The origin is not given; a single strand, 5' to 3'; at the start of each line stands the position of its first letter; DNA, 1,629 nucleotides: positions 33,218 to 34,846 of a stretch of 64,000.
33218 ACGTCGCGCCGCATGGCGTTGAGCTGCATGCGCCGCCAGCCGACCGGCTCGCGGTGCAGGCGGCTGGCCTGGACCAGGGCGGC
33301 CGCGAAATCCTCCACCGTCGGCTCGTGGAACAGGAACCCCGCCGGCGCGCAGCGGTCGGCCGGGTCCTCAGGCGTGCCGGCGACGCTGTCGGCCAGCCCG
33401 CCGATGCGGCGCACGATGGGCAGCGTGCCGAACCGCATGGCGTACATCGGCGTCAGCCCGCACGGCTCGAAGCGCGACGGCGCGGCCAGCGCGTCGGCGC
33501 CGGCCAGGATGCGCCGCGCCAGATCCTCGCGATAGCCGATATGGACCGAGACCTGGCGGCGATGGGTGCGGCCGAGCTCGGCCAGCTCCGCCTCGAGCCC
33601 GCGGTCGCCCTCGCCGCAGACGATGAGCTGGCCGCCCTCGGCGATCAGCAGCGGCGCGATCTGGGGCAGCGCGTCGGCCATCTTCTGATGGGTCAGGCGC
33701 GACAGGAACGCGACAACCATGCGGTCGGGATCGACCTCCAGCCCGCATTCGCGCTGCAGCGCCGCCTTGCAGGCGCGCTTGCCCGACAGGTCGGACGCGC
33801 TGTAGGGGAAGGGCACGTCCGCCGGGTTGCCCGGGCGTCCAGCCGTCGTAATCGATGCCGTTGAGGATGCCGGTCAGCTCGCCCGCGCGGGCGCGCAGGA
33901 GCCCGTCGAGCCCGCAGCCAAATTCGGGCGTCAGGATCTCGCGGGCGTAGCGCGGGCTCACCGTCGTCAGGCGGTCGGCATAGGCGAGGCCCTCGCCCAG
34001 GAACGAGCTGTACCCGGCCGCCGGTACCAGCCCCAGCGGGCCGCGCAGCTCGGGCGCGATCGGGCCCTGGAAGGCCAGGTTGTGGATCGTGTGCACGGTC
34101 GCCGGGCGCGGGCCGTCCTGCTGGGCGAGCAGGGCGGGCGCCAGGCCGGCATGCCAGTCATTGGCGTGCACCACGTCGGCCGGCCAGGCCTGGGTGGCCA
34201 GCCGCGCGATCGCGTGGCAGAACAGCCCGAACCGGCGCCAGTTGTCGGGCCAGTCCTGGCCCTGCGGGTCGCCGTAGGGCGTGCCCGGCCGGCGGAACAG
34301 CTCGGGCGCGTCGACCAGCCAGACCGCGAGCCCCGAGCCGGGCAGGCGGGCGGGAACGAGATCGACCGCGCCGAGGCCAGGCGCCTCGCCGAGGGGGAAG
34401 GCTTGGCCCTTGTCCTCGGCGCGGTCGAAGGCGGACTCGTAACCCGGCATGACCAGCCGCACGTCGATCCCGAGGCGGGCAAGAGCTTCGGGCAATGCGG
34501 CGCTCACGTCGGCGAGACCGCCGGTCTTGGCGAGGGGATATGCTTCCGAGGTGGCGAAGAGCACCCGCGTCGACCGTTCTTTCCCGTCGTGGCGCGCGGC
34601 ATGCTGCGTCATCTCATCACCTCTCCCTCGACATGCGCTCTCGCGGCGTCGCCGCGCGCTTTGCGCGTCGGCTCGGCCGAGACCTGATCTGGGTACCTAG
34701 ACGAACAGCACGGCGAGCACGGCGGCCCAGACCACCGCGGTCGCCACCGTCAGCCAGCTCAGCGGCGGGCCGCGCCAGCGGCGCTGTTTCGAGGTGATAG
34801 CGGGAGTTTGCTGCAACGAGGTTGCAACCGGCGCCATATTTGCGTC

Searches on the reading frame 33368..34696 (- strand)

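Call 35: search_protein_families(library=pfam, proteins=[window:33368-34696:-], max_evalue=0.001)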
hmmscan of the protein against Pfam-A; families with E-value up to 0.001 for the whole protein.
window:33368-34696:- (442 aa): 3 families
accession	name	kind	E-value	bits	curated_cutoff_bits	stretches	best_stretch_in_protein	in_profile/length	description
PF08323.17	Glyco_transf_5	-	2e-67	227.8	22.7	1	44-268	1-238/239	Starch synthase catalytic domain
PF13579.12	Glyco_trans_4_4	-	1e-10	42.7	29.7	1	59-255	1-143/158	Glycosyl transferase 4-like domain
PF13439.12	Glyco_transf_4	-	1.5e-09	38.5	28.5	1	59-255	2-149/170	Glycosyltransferase Family 4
